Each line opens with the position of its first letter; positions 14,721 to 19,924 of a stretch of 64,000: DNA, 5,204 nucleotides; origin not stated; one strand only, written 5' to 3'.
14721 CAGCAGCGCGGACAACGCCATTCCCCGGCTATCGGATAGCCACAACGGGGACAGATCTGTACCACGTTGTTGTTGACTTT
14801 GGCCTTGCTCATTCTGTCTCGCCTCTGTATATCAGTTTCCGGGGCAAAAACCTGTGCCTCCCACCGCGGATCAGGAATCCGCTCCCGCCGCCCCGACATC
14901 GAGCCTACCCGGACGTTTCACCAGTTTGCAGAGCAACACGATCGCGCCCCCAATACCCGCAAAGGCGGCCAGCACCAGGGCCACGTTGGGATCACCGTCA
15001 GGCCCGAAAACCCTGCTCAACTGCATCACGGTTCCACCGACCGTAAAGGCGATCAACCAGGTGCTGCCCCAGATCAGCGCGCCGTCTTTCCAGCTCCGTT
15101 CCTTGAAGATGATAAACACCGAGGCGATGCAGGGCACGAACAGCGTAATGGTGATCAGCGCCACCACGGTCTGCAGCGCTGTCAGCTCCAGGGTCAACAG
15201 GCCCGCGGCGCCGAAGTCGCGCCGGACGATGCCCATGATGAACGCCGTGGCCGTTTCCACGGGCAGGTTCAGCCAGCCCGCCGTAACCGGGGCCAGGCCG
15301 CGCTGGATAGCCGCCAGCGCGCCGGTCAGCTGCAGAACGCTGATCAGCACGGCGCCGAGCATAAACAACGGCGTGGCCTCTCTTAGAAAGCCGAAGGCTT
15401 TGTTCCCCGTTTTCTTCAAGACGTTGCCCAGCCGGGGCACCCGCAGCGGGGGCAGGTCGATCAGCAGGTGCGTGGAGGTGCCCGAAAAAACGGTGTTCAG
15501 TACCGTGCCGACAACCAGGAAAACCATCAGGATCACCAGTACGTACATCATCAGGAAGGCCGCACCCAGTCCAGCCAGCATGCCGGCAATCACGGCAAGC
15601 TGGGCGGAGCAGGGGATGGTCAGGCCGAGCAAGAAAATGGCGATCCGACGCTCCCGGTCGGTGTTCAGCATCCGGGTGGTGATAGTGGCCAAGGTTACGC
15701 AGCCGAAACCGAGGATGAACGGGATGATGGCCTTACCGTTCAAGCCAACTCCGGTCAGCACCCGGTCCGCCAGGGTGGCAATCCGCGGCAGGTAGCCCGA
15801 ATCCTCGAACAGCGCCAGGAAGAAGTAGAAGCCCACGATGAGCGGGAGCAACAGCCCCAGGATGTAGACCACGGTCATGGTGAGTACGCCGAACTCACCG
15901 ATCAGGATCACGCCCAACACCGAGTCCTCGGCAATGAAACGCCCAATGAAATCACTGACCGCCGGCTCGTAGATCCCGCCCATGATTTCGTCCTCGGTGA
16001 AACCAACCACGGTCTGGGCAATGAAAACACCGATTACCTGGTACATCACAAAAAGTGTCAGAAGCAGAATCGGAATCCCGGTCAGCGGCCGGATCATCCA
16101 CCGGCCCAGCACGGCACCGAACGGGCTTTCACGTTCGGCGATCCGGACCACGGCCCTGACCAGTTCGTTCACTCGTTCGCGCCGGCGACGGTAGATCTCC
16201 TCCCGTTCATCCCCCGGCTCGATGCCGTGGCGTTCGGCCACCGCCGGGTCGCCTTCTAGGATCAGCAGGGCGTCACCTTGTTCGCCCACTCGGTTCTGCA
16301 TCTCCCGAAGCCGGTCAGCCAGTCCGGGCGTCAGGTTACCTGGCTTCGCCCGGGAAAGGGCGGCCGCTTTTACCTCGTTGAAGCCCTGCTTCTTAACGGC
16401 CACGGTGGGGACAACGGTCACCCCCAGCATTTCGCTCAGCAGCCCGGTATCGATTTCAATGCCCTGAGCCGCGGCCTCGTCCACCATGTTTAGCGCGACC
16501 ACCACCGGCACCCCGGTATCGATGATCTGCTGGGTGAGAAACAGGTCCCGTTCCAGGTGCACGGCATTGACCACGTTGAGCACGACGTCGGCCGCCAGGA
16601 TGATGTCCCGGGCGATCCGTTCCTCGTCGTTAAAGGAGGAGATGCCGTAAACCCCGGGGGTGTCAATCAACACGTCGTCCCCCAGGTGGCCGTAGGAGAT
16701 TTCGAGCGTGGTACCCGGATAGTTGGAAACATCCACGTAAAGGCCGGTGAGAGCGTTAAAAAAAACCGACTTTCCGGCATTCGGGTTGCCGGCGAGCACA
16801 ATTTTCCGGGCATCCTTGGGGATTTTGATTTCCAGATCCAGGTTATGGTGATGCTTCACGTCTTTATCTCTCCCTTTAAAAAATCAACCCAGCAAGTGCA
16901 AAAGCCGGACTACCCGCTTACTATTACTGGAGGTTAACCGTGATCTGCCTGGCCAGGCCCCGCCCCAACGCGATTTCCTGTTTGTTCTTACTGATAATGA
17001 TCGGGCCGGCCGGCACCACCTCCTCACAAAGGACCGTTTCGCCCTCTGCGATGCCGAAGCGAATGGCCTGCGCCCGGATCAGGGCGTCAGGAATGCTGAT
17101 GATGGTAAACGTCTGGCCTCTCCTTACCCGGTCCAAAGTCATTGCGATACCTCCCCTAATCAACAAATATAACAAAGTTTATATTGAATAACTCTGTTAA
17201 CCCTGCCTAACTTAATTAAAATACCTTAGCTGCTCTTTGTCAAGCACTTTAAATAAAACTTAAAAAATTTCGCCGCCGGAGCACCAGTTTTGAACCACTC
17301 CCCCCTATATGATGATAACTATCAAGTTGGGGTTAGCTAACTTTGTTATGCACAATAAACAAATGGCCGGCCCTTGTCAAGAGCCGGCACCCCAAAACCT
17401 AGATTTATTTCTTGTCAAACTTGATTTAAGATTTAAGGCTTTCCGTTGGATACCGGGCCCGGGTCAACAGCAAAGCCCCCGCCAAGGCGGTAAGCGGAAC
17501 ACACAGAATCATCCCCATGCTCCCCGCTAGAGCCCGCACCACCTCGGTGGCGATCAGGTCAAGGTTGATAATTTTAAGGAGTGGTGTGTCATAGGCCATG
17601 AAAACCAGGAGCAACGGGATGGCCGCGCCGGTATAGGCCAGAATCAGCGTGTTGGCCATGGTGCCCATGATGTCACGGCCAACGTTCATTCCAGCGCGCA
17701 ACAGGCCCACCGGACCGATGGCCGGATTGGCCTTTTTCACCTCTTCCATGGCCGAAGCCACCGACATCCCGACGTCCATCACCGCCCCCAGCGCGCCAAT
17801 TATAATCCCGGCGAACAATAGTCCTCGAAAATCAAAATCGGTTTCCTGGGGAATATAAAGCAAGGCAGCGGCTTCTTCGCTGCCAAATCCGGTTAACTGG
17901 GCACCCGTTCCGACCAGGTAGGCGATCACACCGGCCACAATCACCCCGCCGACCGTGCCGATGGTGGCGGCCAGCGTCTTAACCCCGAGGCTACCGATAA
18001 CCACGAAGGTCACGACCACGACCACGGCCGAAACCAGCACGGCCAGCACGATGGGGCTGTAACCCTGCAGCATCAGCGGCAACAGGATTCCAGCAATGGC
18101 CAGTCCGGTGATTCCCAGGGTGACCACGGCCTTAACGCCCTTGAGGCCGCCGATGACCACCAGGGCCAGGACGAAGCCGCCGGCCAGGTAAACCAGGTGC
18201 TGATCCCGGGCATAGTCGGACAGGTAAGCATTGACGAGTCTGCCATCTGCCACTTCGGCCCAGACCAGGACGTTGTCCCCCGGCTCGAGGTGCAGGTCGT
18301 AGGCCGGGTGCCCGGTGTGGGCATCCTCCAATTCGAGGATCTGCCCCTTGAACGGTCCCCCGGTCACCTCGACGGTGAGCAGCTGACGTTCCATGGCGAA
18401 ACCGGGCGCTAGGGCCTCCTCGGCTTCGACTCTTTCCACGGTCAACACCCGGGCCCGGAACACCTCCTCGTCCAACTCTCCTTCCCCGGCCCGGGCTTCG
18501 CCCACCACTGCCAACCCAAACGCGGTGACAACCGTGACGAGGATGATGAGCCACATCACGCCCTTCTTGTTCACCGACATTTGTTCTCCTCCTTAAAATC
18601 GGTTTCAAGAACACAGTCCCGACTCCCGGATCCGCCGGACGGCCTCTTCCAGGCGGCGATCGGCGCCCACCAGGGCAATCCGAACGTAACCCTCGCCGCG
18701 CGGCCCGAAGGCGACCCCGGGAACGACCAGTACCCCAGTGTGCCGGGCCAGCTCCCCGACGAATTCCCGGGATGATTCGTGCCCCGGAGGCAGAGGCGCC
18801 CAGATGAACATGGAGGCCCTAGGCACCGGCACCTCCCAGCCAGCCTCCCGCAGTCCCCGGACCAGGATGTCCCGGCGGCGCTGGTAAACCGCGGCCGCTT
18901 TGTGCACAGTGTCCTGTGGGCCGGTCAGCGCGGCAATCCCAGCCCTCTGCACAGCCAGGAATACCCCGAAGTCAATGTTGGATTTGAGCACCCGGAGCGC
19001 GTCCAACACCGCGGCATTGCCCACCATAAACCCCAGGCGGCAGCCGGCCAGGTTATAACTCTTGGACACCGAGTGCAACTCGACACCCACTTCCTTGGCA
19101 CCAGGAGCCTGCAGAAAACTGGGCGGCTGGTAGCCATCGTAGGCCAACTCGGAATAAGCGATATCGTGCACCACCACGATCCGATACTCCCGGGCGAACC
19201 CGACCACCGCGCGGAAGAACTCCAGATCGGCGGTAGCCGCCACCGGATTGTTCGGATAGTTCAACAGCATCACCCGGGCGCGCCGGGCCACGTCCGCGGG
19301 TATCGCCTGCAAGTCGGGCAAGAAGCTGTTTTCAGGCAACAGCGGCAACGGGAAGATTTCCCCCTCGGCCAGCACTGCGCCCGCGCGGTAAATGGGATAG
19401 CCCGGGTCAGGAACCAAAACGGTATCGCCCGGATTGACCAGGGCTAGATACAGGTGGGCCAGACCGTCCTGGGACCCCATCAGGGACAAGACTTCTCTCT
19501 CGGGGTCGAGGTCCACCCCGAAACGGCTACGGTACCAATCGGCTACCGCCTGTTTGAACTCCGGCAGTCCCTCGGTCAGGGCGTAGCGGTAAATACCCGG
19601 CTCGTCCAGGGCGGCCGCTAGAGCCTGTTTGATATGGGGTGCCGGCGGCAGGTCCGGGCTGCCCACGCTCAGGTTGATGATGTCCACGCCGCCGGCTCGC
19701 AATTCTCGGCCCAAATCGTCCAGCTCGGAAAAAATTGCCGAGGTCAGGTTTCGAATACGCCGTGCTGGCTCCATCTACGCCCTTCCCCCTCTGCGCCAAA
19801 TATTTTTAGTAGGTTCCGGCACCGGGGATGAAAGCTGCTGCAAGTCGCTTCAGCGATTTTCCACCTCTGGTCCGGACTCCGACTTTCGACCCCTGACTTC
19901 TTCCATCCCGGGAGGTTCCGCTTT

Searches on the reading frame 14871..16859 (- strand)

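Call 55: search_protein_families(library=ncbifam, proteins=[window:14871-16859:-], max_evalue=0.00001)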
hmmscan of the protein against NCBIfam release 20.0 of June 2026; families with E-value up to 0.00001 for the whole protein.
window:14871-16859:- (662 aa): 13 families
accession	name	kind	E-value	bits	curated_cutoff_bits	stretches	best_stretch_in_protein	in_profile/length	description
TIGR00437.1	feoB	equivalog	1.1e-111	374.5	315.65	1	24-587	1-594/594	ferrous iron transport protein B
NF007105.0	PRK09554.1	equivalog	2.7e-59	201.1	683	2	20-167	6-163/772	Fe(2+) transporter permease subunit FeoB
TIGR03918.1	GTP_HydF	equivalog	6.2e-12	45.1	325.55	1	18-173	8-169/392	[FeFe] hydrogenase H-cluster maturation GTPase HydF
NF000908.1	PRK00089.1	equivalog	2.7e-10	40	237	1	20-172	6-168/291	GTPase Era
TIGR03594.1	GTPase_EngA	equivalog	4.7e-10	39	306.7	1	15-147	173-319/432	ribosome biogenesis GTPase Der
NF003255.0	PRK04213.1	equivalog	3.5e-09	36.3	164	1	15-86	7-80/204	GTP-binding protein EngB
NF007171.0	PRK09602.1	subfamily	7.3e-09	34.9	387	1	19-57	4-42/397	YchF-related putative GTPase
TIGR03598.1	GTPase_YsxC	equivalog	2.3e-08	34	124.45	1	14-82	15-85/186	ribosome biogenesis GTP-binding protein YihA/YsxC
TIGR00231.1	small_GTP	domain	6.5e-08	32.5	42.5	1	18-161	4-156/164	GTP-binding protein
TIGR00436.1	era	equivalog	1e-07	31.6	116.25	1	20-166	3-158/270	GTPase Era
NF003661.0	PRK05291.1-3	equivalog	5.2e-07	29.4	380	1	16-135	215-339/448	tRNA uridine-5-carboxymethylaminomethyl(34) synthesis GTPase MnmE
TIGR03596.1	GTPase_YlqF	equivalog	1.9e-06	27.5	208.2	1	16-91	117-192/276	ribosome biogenesis GTPase YlqF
TIGR03597.1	GTPase_YqeH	equivalog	1.9e-06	27.3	297.4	1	9-71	147-216/361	ribosome biogenesis GTPase YqeH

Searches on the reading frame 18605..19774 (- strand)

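Call 55: search_protein_families(library=ncbifam, proteins=[window:18605-19774:-], max_evalue=0.00001)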
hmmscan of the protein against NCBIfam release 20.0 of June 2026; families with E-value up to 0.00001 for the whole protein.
window:18605-19774:- (389 aa): 63 families (the best 25 are shown)
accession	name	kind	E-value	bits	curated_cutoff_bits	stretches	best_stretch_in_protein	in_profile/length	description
NF006756.0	PRK09276.1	subfamily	4.4e-152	506.5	507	1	2-385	3-385/387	LL-diaminopimelate aminotransferase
TIGR03540.1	DapC_direct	equivalog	4e-148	493.4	593.25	1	4-384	3-382/383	LL-diaminopimelate aminotransferase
NF005815.0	PRK07681.1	equivalog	4.7e-146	486.9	545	1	2-387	4-387/399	LL-diaminopimelate aminotransferase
NF004611.0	PRK05942.1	equivalog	6e-132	440.3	628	1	2-388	7-392/394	aspartate aminotransferase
NF005613.0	PRK07366.1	equivalog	8.3e-129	430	486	1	2-383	2-385/391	LL-diaminopimelate aminotransferase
NF005977.0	PRK08068.1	subfamily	1.2e-122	409.9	494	1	2-385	4-386/391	transaminase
NF006033.0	PRK08175.1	equivalog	6.6e-120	400.8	647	1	5-384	11-392/407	alanine transaminase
NF006604.0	PRK09148.1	equivalog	1.2e-116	390.1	648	1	4-384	5-387/406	LL-diaminopimelate aminotransferase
NF006387.0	PRK08636.1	equivalog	5e-107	358.4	675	1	6-384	9-396/403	LL-diaminopimelate aminotransferase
NF004937.0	PRK06290.1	equivalog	1.2e-88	297.6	585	1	30-339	44-351/410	LL-diaminopimelate aminotransferase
NF041364.1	GntC_guanitoxin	equivalog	1e-83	281.2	415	1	33-384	1-355/356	guanitoxin biosynthesis PLP-dependent (S)-gamma-hydroxy-L-arginine cyclodehydratase GntC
TIGR03537.1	DapC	equivalog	3.9e-68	230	453.6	1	34-381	4-346/350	succinyldiaminopimelate transaminase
NF005855.0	PRK07777.1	equivalog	3.5e-59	201.1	553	1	5-384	8-386/391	pyridoxal phosphate-dependent aminotransferase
NF006229.0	PRK08361.1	equivalog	1e-58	199.3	624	1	31-384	34-386/391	aspartate aminotransferase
TIGR03539.1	DapC_actino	equivalog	1.1e-57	195.8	355.65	1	31-382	22-356/357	succinyldiaminopimelate transaminase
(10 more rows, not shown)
